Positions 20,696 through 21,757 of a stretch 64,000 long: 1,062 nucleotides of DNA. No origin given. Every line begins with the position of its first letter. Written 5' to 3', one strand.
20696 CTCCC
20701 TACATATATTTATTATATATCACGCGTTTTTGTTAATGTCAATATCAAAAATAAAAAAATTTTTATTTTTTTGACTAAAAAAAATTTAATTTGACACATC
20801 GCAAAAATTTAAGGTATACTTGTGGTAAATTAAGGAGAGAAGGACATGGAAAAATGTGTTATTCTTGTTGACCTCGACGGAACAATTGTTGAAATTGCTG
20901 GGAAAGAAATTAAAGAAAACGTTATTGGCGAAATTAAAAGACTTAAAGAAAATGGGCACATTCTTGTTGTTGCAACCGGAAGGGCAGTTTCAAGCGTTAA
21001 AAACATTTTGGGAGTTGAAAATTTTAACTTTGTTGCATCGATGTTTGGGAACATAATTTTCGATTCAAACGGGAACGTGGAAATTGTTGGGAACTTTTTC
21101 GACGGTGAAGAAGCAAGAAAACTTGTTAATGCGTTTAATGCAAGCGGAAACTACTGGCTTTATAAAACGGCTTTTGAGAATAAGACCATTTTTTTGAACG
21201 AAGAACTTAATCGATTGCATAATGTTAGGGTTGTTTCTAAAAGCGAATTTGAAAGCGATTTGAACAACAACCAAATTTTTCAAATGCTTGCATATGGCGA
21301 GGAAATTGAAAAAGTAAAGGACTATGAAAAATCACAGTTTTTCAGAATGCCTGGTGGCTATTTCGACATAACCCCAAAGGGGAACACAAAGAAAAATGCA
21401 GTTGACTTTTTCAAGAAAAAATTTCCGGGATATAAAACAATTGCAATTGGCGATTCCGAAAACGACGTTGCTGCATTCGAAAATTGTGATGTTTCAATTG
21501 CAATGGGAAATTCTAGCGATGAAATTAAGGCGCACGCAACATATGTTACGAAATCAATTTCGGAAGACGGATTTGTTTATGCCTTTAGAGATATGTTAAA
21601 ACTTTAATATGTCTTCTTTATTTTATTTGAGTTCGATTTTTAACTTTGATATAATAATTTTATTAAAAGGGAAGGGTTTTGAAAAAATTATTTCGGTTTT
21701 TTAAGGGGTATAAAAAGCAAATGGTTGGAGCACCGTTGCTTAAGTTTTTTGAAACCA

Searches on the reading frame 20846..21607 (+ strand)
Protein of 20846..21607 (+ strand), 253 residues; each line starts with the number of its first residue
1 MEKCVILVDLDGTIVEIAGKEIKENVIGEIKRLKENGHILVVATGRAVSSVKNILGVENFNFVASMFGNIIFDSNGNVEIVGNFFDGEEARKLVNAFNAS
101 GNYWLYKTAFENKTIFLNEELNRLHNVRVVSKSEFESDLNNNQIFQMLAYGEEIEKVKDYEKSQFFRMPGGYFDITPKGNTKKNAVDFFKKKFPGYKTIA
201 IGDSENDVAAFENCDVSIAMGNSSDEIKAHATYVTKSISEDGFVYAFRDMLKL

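Call 59: search_protein_families(library=pfam, proteins=[window:20846-21607:+], max_evalue=0.001)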
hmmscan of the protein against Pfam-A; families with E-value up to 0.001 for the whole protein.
window:20846-21607:+ (253 aa): 3 families
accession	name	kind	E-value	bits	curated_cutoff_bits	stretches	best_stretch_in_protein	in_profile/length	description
PF08282.18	Hydrolase_3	-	4.8e-39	135.1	20.9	1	6-246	1-254/255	haloacid dehalogenase-like hydrolase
PF05116.19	S6PP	-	1.6e-11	44.7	20.3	1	170-228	154-215/247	Sucrose-6F-phosphate phosphohydrolase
PF00702.32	Hydrolase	-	2.7e-05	25.1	26.4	0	5-214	3-190/191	haloacid dehalogenase-like hydrolase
